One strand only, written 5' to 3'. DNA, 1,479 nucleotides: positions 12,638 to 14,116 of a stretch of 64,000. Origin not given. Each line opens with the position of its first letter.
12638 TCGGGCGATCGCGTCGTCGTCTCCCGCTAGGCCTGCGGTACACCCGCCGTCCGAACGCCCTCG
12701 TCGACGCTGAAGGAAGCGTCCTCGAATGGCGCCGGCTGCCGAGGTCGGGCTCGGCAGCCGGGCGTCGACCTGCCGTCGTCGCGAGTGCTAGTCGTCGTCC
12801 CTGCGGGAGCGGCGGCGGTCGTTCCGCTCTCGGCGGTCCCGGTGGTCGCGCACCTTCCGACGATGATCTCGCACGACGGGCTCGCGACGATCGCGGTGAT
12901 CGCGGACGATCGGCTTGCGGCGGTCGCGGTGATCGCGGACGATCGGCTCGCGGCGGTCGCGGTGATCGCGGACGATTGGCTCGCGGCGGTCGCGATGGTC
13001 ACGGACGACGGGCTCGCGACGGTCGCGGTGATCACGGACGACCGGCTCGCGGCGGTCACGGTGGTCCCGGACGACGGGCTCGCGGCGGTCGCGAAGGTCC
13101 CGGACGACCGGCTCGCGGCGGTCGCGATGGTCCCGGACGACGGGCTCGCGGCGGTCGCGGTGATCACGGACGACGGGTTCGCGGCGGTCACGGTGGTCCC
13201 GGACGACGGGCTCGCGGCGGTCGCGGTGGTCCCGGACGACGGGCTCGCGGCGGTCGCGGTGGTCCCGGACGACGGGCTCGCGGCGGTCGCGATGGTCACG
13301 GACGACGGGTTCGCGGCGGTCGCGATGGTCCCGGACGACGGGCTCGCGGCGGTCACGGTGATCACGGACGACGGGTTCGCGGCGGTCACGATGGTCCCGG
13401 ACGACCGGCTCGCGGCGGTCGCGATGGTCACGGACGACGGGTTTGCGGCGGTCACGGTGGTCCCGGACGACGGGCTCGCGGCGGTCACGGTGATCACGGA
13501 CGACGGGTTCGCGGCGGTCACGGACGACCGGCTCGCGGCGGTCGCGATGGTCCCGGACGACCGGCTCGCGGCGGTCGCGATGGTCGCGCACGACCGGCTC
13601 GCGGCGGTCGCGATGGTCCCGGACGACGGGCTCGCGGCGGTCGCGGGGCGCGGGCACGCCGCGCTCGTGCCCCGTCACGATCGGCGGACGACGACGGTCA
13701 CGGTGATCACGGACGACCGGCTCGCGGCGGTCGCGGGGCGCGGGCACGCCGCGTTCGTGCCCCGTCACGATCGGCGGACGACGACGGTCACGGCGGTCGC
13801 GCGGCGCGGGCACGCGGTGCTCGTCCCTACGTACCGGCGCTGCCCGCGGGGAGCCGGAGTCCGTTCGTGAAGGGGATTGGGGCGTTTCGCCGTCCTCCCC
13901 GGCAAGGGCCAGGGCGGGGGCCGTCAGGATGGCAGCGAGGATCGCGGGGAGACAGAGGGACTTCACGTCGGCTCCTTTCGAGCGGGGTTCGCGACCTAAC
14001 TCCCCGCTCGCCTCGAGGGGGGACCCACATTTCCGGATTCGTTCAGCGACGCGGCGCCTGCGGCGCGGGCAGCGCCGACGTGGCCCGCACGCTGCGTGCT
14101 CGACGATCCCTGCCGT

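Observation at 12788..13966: Secreted protein built from ~25 tandem copies of an 11-aa Arg/Asp/His repeat (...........).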

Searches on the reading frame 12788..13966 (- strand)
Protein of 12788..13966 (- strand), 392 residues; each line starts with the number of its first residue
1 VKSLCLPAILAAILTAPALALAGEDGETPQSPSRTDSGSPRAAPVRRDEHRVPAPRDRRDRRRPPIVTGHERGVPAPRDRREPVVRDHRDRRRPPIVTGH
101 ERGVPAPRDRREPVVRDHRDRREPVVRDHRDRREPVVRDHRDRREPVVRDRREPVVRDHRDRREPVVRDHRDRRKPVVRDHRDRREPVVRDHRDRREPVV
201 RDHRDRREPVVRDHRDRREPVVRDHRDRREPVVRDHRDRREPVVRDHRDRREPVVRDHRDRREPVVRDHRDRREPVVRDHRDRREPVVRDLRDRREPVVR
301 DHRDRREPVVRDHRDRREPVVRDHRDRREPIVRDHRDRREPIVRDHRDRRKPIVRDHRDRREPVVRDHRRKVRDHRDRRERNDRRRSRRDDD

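Call 9: search_protein_families(library=pfam, proteins=[window:12788-13966:-], max_evalue=0.01)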
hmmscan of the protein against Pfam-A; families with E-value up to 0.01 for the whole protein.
window:12788-13966:- (392 aa): 0 families

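Call 10: search_protein_families(library=ncbifam, proteins=[window:12788-13966:-], max_evalue=0.01)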
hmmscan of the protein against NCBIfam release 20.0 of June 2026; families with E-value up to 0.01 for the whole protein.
window:12788-13966:- (392 aa): 2 families
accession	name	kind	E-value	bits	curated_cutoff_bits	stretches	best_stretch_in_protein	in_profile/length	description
NF050102.1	DivIVA_Wag31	equivalog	9.5e-13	48.6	260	1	296-371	126-201/256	DivIVA-like cell division protein Wag31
NF033839.1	PspC_subgroup_2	exception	0.0001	21.4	500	1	216-366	326-476/557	pneumococcal surface protein PspC, LPXTG-anchored form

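Call 11: find_homologous_proteins(query=window:12788-13966:-, max_evalue=0.001)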
Query window:12788-13966:- (392 aa): 47 proteins with E <= 0.001 among 8000 candidates.
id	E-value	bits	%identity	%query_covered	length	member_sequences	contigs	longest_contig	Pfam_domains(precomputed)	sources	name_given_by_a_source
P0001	8.3e-25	106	46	57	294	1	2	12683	-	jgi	jgi:hypothetical protein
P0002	4.2e-21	94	42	54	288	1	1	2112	-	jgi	jgi:hypothetical protein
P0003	5.0e-19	87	42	59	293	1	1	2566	-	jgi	jgi:hypothetical protein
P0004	8.5e-19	86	45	58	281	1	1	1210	-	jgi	jgi:hypothetical protein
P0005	3.7e-15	74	48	24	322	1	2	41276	-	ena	-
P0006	2.5e-13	68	37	44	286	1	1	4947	-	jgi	jgi:hypothetical protein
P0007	1.4e-12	66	57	23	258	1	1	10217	-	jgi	jgi:hypothetical protein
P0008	1.9e-12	65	50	18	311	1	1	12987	-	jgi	jgi:hypothetical protein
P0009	3.6e-12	64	42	53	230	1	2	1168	-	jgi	jgi:hypothetical protein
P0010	9.8e-12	63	39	29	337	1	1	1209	-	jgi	jgi:hypothetical protein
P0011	4.2e-10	57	54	23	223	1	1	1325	-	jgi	jgi:hypothetical protein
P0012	6.8e-10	57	52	17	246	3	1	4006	-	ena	-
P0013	1.1e-9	56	45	34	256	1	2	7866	-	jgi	jgi:hypothetical protein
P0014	2.5e-9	55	52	17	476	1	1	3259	PF07995.18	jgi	-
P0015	3.5e-9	54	38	31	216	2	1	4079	-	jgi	-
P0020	1.2e-8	53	60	26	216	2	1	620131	-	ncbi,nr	ncbi:MAG TPA: hypothetical protein VFQ53_08005 [Kofleriaceae bacterium]|nr:hypothetical protein [Kof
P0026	2.3e-6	45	38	28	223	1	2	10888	-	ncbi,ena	-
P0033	7.2e-5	40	55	13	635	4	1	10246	-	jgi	jgi:hypothetical protein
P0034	8.8e-5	40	51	22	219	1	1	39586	-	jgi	jgi:hypothetical protein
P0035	1.0e-4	40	46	26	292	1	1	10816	-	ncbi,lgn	-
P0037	2.2e-4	39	51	24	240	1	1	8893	-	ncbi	-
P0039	2.3e-4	38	44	19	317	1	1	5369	-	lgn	-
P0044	4.0e-4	38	63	19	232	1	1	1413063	-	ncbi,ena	-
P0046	5.6e-4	37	43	22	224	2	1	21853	-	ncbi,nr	ncbi:MAG: hypothetical protein H6Q90_1437 [Deltaproteobacteria bacterium]|nr:hypothetical protein [D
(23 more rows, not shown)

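Call 18: find_encoding_contigs(protein=window:12788-13966:-, flank=10000, max_places=6)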
Protein window:12788-13966:- (392 aa): no gene with exactly this product is on record in the collection.

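Call 19: find_encoding_contigs(protein=P0020, flank=8000, max_places=4)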
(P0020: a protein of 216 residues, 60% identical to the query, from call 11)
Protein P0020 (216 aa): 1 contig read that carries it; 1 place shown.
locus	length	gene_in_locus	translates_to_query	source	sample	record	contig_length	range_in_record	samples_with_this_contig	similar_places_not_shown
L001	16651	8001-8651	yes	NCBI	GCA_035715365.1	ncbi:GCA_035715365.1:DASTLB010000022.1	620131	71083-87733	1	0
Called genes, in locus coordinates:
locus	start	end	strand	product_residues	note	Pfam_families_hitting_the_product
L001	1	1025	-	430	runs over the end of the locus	-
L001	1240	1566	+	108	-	-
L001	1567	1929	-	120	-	-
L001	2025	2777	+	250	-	PF04832:SOUL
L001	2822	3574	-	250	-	-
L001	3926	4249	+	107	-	PF05635:23S_rRNA_IVP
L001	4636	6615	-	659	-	-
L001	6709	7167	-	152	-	PF00595:PDZ, PF13180:PDZ_2, PF17820:PDZ_6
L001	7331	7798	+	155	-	PF00011:HSP20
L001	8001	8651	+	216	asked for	-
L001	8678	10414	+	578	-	PF00246:Peptidase_M14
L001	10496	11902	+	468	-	PF13084:DUF3943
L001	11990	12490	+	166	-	-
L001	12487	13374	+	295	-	PF03372:Exo_endo_phos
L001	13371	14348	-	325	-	PF08240:ADH_N, PF00107:ADH_zinc_N, PF13602:ADH_zinc_N_2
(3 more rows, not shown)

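Call 21: search_protein_representatives(protein=window:12788-13966:-)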
Query: 392 residues. Proteins with E-value up to 0.001 (for the whole library): 363; up to 1e-10: 70; up to 1e-30: 5. The best 150 are listed.
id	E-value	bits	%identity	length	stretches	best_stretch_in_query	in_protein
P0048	2.8e-154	530.4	30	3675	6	99-363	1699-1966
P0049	7.2e-51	189.9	18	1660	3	152-372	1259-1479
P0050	5.1e-47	177.2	51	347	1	159-343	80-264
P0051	1.1e-45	172.8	27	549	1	112-367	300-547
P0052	1.3e-32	129.8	27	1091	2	108-337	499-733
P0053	4.0e-29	118.3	19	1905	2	125-343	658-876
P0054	2.7e-28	115.6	22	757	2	162-365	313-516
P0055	1.2e-26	110.2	43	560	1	163-369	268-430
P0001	2.6e-25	105.7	60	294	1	198-325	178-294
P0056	1.6e-24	103.1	27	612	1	164-344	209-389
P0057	3.3e-24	102.1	34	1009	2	101-371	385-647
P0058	5.8e-24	101.3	37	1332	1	149-366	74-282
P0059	2.3e-23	99.3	40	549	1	162-380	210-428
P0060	1.2e-21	93.7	20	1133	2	146-377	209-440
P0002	1.3e-21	93.5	51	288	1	85-347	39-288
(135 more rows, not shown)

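Call 30: search_protein_families(library=ncbifam, proteins=[P0020, P0005, P0001, P0035, P0033, P0039], max_evalue=0.1)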
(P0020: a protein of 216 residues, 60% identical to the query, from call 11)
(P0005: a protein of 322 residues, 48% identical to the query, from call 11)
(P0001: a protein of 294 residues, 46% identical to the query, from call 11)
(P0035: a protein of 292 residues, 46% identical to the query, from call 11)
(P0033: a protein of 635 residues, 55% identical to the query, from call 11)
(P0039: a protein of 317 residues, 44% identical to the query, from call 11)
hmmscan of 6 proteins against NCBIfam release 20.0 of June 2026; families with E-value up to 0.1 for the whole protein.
P0020 (216 aa): 0 families

P0005 (322 aa): 1 family
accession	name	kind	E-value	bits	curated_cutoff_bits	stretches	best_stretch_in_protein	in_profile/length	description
TIGR02830.1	spore_III_AG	equivalog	0.025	14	147.7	1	10-75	79-145/186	stage III sporulation protein AG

P0001 (294 aa): 0 families

P0035 (292 aa): 1 family
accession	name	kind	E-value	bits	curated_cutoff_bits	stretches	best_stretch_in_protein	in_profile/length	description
NF037971.1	lipo_BcpO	exception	0.00012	22.3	80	1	107-146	21-61/66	CDI system lipoprotein BcpO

P0033 (635 aa): 1 family
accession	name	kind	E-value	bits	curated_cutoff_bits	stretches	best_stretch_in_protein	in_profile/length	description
NF037971.1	lipo_BcpO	exception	4.7e-05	23.5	80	1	486-525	20-60/66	CDI system lipoprotein BcpO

P0039 (317 aa): 0 families

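Call 31: search_protein_families(library=pfam, proteins=[P0020, P0005, P0001, P0035, P0033, P0039], max_evalue=0.1)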
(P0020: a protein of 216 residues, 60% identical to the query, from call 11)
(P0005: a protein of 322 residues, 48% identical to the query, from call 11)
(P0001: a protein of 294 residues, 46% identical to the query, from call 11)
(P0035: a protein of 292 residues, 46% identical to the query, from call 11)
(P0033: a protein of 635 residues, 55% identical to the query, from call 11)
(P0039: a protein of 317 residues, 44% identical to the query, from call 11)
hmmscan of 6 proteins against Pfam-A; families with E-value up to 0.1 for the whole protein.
P0020 (216 aa): 0 families

P0005 (322 aa): 0 families

P0001 (294 aa): 0 families

P0035 (292 aa): 1 family
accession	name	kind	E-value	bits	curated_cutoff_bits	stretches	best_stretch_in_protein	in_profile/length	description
PF09476.15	Pilus_CpaD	-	0.036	14.3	31.1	1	8-107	4-108/200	Pilus biogenesis CpaD protein (pilus_cpaD)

P0033 (635 aa): 0 families

P0039 (317 aa): 0 families

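Call 40: find_related_loci(query=window:12791-13966:-, collection=metagenome_contigs, flank=6000)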
Query window:12791-13966:- (392 aa) in metagenome_contigs; peptide patterns used: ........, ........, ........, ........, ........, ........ (x = any residue, [..] = any of these).
600 stretches matched a pattern, but none encodes a relative of the query by tblastn (E <= 1e-3).

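Call 46: list_cluster_members(proteins=[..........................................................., P0020, P0046, P0044, P0035, P0037, P0026, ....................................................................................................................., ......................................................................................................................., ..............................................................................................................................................])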
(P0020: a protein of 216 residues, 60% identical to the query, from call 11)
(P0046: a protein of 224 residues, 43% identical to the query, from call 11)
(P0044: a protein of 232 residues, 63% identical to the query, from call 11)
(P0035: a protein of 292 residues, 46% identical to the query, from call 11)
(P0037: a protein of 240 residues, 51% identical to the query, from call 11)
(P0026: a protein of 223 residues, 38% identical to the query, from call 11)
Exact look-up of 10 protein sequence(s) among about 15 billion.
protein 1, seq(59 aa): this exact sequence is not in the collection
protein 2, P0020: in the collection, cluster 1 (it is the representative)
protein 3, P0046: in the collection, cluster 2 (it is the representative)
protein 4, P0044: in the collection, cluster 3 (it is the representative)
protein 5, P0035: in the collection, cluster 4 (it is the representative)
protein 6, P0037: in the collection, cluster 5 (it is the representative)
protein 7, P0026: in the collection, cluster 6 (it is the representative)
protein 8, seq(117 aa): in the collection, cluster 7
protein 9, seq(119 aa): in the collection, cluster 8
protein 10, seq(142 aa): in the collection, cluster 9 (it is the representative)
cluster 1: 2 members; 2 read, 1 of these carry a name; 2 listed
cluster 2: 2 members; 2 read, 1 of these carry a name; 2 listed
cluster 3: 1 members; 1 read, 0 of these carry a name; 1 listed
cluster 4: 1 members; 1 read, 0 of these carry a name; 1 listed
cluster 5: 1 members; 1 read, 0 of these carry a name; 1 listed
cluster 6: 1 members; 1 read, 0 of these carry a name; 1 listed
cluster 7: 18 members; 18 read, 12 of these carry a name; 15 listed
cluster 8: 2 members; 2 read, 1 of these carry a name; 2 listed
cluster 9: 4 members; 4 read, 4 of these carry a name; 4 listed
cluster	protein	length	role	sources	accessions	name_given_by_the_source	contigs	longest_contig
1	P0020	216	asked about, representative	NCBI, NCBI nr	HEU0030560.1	MAG TPA: hypothetical protein VFQ53_08005 [Kofleriaceae bacterium] | hypothetical protein [Kofleriaceae bacterium]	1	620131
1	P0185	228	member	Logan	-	-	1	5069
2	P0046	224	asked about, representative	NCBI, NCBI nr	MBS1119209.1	MAG: hypothetical protein H6Q90_1437 [Deltaproteobacteria bacterium] | hypothetical protein [Deltaproteobacteria bacterium]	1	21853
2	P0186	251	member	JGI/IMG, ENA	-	-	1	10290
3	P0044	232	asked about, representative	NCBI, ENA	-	-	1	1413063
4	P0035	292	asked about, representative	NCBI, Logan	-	-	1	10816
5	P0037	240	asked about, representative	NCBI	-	-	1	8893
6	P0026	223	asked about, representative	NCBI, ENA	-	-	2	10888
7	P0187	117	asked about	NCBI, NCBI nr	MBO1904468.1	hypothetical protein J4G37_06045 [Microvirga sp. 3-52] | hypothetical protein [Microvirga sp. 3-52]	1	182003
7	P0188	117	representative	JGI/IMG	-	hypothetical protein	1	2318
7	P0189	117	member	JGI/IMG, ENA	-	hypothetical protein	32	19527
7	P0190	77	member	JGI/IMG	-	hypothetical protein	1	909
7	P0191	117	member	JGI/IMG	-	hypothetical protein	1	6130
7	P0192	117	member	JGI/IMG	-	hypothetical protein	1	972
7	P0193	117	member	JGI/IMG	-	hypothetical protein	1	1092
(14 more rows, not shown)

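Call 49: predict_structure(alignment_id=A3)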
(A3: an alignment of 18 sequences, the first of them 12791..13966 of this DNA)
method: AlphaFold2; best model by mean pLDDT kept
length: 392 residues; sequences in the alignment: 18
mean_pLDDT: 51.2   pTM: 0.21
mean pLDDT of the five models: 51.2, 50.8, 47.6, 46.0, 45.7
residues with pLDDT >= 90: 0; 70-90: 27; 50-70: 153; < 50: 212
segments of 3 or more residues with pLDDT < 50: 22-29, 67-73, 75-79, 87-89, 140-144, 151-156, 160-163, 166-171, 182-185, 224-226, 232-237, 248-253, 255-264, 269-306, 313-317, 321-329, 331-339, 344-358
pLDDT, mean of each block of 10 residues (from residue 1): 74 63 48 49 50 51 48 49 51 53 51 53 54 53 51 46 47 50 48 51 55 51 50 48 49 45 49 44 41 43 46 49 46 44 46 46 53 68 80 68
secondary structure, 60 per line:
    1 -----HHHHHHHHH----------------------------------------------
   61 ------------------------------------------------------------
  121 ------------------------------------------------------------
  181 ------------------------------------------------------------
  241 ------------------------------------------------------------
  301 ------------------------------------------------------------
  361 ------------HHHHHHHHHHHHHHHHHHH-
elements in order: H6-14 H373-391

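Call 51: search_solved_structures(query=window:12791-13966:-, max_evalue=1)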
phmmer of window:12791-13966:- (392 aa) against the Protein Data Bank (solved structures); distinct sequences matched with E-value up to 1: 11.
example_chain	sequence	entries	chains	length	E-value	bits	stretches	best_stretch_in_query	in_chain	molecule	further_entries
6clz_B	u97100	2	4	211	0.0031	19.8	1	187-309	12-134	Apolipoprotein A-I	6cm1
2lem_A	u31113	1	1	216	0.01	18.1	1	213-368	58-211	Apolipoprotein A-I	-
1av1_A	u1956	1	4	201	0.14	14.4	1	208-305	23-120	APOLIPOPROTEIN A-I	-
2msc_A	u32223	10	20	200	0.17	14.1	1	274-366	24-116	Apolipoprotein A-I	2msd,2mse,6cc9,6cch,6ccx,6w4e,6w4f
6pts_A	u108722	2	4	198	0.17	14.1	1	274-366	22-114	Apolipoprotein A-I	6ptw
4v6m_A0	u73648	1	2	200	0.18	14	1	274-366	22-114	Apolipoprotein A-I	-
7kjr_C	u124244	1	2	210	0.2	13.9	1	209-305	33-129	Apolipoprotein A-I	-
8eqs_C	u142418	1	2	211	0.2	13.9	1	209-305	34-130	Apolipoprotein A-I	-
3k2s_A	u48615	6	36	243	0.23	13.7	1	274-365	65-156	Apolipoprotein A-I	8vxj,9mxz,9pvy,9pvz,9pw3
2n5e_A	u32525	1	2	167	0.28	13.4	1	231-314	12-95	Apolipoprotein A-I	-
7f0k_A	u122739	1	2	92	0.87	11.8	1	253-280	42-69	Kinetoplastid membrane protein KMP-11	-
